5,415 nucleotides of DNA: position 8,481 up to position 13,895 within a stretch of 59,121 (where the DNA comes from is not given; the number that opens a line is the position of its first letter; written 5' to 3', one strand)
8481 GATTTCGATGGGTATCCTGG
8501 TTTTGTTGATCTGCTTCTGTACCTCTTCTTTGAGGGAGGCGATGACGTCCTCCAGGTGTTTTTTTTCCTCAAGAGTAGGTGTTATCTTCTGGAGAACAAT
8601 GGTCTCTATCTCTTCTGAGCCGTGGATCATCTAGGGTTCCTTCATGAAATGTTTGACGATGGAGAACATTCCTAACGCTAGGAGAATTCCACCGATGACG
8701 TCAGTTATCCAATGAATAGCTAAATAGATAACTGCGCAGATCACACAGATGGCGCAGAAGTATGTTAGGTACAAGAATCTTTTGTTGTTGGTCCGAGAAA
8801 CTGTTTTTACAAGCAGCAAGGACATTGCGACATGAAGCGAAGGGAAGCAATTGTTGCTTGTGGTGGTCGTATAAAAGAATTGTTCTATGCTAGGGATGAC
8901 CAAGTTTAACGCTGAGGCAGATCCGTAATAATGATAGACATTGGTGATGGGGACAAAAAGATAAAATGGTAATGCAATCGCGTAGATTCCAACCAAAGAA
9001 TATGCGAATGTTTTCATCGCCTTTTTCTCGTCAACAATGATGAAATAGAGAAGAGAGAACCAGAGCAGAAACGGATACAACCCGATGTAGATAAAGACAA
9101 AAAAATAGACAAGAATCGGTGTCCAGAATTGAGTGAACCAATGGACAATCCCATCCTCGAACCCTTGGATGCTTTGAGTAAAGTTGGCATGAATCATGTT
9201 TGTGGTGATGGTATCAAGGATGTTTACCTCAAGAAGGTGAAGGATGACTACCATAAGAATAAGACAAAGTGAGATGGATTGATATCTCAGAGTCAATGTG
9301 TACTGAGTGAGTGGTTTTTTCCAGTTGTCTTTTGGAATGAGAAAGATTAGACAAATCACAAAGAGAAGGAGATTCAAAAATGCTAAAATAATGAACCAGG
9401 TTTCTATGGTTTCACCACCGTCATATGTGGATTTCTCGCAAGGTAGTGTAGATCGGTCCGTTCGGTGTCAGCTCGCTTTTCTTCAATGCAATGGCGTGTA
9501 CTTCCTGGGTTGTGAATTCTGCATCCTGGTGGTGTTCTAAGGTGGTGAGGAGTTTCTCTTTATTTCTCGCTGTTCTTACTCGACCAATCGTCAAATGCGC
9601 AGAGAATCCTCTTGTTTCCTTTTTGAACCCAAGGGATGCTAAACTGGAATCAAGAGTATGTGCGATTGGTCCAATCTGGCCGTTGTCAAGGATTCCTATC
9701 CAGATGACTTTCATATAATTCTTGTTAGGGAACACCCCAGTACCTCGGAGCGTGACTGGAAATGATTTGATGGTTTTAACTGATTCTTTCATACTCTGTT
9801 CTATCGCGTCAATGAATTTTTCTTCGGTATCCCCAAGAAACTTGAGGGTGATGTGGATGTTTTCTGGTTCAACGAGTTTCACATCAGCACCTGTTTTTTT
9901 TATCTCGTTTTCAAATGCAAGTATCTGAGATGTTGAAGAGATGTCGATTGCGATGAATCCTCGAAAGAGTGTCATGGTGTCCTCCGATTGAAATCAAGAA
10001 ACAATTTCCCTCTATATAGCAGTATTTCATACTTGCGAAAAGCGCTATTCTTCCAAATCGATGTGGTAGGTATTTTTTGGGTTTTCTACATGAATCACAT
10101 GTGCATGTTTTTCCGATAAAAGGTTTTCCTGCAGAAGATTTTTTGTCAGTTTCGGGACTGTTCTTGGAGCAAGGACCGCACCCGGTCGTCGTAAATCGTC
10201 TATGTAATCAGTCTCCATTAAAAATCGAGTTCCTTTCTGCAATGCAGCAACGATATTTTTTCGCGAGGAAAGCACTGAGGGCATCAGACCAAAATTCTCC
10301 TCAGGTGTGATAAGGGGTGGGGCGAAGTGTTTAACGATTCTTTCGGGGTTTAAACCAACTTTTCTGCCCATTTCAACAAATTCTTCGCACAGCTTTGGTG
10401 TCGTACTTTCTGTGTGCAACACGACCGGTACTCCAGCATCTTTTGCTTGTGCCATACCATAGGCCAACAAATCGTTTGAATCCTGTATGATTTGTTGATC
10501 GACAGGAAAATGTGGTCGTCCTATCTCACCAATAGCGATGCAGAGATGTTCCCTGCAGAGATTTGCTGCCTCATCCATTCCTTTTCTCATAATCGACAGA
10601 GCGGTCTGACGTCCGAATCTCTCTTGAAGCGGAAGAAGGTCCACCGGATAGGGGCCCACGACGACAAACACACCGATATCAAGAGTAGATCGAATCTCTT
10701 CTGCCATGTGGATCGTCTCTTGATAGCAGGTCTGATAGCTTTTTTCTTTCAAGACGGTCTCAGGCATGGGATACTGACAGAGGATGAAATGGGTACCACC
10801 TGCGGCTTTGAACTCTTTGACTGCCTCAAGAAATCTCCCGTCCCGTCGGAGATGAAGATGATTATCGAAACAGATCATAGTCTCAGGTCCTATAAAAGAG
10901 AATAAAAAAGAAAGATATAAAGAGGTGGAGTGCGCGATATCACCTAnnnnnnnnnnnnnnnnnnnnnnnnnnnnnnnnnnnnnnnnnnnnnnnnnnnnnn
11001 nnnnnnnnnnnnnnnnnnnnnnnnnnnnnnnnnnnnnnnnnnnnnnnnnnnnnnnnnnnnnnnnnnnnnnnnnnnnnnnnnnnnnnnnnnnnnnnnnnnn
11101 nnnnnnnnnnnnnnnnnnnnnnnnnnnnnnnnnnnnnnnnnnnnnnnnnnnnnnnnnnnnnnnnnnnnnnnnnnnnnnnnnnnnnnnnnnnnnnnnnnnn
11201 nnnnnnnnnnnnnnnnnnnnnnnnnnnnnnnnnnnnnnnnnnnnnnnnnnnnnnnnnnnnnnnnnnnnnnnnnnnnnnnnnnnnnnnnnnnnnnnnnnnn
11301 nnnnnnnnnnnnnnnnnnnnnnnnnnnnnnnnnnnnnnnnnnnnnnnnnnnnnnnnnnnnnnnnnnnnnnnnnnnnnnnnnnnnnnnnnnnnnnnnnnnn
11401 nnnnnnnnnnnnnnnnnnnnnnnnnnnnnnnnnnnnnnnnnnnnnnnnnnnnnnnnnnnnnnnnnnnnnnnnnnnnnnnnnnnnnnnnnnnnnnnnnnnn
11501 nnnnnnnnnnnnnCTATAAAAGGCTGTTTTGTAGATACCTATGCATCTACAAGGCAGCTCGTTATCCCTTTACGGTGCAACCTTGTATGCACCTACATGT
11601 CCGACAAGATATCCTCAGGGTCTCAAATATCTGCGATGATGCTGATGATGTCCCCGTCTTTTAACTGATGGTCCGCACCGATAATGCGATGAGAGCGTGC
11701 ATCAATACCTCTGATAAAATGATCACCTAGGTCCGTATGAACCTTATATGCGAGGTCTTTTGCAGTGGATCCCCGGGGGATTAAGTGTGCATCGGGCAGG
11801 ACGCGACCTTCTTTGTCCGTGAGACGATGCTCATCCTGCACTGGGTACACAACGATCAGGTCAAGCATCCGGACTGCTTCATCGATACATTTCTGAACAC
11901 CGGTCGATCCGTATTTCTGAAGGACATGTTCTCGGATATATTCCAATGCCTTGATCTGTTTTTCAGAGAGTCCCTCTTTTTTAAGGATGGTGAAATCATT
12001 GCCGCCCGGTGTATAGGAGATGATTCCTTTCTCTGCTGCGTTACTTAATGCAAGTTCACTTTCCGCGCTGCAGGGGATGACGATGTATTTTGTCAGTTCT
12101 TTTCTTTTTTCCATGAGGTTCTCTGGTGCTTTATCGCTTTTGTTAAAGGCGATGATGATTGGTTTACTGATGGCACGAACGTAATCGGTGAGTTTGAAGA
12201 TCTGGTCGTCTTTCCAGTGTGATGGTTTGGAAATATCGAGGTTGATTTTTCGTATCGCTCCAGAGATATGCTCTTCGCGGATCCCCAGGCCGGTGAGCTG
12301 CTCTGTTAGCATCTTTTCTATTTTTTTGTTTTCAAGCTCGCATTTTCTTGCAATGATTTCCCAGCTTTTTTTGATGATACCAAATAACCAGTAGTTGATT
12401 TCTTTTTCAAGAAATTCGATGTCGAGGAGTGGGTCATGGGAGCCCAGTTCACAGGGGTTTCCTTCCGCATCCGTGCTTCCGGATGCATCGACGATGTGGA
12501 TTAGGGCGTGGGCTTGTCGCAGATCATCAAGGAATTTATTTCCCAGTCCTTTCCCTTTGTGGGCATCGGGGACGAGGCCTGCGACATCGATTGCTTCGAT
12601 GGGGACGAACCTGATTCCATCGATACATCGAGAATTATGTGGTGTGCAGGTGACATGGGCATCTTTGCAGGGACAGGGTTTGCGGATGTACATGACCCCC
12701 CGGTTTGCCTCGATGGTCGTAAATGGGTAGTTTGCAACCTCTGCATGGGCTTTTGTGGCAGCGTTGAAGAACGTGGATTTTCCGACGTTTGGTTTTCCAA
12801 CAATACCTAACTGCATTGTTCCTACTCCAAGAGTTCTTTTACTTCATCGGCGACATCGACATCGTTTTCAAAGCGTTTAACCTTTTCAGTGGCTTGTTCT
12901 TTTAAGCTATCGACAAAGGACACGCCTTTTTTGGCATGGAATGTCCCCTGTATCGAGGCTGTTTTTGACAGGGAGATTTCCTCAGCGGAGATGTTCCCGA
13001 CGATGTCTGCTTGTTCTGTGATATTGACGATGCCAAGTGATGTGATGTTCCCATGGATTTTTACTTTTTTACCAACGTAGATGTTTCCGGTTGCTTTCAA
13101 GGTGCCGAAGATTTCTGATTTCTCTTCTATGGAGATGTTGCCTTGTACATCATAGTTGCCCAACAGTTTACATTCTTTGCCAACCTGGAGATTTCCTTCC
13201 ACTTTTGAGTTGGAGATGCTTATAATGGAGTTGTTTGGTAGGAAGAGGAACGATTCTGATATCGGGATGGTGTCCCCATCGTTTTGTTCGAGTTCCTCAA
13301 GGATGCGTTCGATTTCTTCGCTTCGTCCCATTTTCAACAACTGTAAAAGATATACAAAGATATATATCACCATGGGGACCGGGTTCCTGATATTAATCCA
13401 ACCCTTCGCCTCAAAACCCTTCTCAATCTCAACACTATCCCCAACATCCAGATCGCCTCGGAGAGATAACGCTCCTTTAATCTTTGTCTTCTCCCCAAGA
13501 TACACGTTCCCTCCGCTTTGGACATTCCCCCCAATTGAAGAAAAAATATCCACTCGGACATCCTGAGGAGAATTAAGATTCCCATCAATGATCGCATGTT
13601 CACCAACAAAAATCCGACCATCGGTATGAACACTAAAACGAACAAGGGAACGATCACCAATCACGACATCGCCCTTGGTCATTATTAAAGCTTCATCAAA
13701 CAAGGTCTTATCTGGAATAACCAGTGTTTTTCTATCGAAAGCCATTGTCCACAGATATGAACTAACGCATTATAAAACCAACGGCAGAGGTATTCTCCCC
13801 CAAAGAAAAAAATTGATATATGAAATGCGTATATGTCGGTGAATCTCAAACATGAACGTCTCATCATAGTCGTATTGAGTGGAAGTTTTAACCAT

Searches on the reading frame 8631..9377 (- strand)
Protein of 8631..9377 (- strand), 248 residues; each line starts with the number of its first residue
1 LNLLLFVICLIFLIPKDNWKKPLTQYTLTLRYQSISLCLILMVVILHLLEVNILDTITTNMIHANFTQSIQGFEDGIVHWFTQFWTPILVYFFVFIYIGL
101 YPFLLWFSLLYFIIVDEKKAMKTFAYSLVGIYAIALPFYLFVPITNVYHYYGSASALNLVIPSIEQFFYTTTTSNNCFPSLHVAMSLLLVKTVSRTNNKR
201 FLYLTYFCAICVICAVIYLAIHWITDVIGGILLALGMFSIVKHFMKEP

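Call 66: search_protein_families(library=pfam, proteins=[window:8631-9377:-], max_evalue=0.0001)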
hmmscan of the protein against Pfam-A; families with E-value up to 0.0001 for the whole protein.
window:8631-9377:- (248 aa): 2 families
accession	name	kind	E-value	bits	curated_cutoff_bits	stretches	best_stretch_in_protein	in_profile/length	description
PF14378.12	PAP2_3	-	2.8e-13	50.6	27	1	77-238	18-188/190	PAP2 superfamily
PF01569.27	PAP2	-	1.7e-09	37.9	27.2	1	170-246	41-126/130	PAP2 superfamily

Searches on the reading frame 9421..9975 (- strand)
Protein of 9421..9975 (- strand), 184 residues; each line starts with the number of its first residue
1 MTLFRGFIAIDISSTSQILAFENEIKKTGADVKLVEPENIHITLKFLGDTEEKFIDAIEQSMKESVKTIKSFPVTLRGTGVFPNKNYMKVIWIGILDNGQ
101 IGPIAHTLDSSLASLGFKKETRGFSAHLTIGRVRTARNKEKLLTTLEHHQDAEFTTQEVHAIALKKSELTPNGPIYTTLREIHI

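Call 66: search_protein_families(library=pfam, proteins=[window:9421-9975:-], max_evalue=0.0001)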
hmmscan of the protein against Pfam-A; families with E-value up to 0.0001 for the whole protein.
window:9421-9975:- (184 aa): 3 families
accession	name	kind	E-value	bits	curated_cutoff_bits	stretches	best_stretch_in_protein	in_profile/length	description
PF02834.22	LigT_PEase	-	2.8e-25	88.7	23.3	2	16-92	9-87/87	LigT like Phosphoesterase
PF13563.12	2_5_RNA_ligase2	-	7.8e-15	55.7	27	1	33-163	19-147/152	2'-5' RNA ligase superfamily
PF10469.15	AKAP7_NLS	-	2.8e-10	40.9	24.4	1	16-183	16-207/208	AKAP7 2'5' RNA ligase-like domain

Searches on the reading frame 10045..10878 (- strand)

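Call 66: search_protein_families(library=pfam, proteins=[window:10045-10878:-], max_evalue=0.0001)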
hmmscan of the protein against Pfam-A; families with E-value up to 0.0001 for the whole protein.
window:10045-10878:- (277 aa): 1 family
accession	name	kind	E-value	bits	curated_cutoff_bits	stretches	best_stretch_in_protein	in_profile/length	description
PF01026.27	TatD_DNase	-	1.5e-24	87.3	27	1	4-272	1-253/253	TatD related DNase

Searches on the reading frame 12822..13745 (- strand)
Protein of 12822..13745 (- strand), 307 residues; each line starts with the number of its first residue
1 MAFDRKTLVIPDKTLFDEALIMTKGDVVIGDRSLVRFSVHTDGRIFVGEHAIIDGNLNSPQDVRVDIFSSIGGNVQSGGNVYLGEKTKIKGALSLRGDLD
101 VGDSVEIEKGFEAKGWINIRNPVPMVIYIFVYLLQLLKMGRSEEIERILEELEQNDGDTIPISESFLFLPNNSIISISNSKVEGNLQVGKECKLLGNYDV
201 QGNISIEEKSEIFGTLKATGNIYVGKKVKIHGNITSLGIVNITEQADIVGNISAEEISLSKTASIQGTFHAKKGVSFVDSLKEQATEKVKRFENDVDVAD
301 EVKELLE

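Call 8: search_protein_families(library=pfam, proteins=[window:12822-13745:-], max_evalue=0.001)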
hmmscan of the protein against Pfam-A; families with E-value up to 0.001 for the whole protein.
window:12822-13745:- (307 aa): 2 families
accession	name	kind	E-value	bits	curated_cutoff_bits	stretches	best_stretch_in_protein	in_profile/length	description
PF04519.19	Bactofilin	-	3.6e-12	46.8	27.9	1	180-269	7-97/98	Polymer-forming cytoskeletal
PF20597.4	pAdhesive_15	-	8.1e-05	23.1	23.8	0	175-249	16-85/254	Putative Ice-binding-like adhesive domain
